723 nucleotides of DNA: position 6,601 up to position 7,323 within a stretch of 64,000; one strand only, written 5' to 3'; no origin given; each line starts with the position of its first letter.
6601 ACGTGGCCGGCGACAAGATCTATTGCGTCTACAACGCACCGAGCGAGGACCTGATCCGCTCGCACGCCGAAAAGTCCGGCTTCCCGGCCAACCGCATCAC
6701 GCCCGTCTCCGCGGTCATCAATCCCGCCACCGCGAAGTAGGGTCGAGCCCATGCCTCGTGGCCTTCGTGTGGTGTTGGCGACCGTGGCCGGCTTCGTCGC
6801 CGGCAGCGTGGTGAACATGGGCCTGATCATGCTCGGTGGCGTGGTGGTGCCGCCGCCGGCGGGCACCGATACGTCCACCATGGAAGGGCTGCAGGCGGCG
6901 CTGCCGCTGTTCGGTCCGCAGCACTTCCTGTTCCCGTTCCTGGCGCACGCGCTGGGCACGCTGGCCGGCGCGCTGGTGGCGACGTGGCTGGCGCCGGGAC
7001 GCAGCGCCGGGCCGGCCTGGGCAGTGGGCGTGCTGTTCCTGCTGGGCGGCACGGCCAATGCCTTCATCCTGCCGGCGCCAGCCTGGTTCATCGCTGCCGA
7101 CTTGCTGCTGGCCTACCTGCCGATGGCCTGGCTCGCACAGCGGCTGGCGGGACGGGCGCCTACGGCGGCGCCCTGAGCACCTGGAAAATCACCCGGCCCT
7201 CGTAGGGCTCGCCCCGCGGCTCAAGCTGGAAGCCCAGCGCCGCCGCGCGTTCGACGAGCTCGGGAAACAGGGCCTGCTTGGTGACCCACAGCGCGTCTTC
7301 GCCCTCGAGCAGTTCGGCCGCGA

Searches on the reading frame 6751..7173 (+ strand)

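Call 55: search_protein_families(library=pfam, max_evalue=1, proteins=[window:6751-7173:+])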
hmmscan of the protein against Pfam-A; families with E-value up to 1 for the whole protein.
window:6751-7173:+ (141 aa): 1 family
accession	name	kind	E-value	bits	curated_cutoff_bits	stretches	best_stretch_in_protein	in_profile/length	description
PF11177.13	DUF2964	-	0.14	12.8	24.2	1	3-17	3-18/62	Protein of unknown function (DUF2964)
